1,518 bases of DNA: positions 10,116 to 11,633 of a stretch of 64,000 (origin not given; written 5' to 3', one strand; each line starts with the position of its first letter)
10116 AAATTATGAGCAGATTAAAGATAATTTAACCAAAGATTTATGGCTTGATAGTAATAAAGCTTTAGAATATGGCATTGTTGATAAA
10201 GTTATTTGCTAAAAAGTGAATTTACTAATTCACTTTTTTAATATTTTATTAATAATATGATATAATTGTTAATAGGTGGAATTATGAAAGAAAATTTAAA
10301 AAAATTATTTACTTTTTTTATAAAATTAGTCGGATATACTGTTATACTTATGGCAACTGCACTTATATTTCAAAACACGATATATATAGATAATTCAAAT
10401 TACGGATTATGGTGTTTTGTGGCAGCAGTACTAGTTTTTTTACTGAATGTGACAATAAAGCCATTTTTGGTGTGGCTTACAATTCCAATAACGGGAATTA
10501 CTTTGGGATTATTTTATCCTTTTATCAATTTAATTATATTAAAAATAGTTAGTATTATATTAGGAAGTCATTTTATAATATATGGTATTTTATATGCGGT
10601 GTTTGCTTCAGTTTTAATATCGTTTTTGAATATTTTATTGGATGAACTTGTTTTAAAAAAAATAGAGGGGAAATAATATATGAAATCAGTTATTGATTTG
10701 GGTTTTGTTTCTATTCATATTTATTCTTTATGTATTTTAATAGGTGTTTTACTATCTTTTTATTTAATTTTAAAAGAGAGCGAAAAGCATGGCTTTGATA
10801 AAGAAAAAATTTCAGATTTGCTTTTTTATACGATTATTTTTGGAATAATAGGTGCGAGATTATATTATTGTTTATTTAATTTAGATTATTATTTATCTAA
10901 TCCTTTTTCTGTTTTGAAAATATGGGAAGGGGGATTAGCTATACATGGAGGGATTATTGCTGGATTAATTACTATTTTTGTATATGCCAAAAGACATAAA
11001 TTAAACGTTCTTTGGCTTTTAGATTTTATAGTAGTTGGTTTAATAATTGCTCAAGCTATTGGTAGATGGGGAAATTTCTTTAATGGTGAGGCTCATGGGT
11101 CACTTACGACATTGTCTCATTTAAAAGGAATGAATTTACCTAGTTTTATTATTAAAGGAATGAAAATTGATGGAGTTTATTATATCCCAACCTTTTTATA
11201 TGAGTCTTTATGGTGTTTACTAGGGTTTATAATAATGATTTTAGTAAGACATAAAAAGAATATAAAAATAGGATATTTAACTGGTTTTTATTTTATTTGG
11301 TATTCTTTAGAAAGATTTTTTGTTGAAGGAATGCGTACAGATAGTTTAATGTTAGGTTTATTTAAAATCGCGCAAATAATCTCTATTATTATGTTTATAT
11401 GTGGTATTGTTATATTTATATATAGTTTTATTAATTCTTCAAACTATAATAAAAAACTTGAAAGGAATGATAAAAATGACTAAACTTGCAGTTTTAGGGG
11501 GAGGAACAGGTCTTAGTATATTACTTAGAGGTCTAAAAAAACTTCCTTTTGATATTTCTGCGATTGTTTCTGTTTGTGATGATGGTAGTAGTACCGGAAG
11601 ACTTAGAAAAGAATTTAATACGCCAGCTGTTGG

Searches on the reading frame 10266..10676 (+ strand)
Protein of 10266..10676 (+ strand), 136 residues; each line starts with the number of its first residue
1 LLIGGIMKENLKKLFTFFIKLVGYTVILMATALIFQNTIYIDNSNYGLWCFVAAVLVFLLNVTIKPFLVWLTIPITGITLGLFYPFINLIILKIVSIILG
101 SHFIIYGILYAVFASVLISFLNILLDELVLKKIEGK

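Call 29: search_protein_families(library=pfam, proteins=[window:10266-10676:+], max_evalue=0.01)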
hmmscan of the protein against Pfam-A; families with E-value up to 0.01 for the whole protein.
window:10266-10676:+ (136 aa): 1 family
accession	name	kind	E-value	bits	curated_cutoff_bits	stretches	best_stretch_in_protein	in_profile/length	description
PF04020.18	Phage_holin_4_2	-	7.6e-13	49.4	28.8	1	16-123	2-104/105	Mycobacterial 4 TMS phage holin, superfamily IV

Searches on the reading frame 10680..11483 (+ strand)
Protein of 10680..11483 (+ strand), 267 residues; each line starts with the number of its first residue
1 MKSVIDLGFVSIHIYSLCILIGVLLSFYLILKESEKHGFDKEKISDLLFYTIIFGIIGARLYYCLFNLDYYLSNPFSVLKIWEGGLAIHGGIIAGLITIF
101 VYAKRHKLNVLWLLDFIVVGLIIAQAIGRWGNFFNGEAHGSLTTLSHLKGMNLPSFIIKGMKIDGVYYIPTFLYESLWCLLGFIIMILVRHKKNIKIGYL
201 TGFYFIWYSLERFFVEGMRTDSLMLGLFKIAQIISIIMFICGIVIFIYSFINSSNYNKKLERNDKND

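Call 29: search_protein_families(library=pfam, proteins=[window:10680-11483:+], max_evalue=0.01)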
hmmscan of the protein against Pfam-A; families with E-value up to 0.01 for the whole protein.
window:10680-11483:+ (267 aa): 2 families
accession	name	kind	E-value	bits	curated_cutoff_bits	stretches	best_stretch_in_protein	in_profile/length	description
PF01790.23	LGT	-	9.6e-76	254.7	24.9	1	4-248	3-240/240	Prolipoprotein diacylglyceryl transferase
PF04103.21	CD20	-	0.004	17.7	27.9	1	179-263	14-98/156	CD20-like family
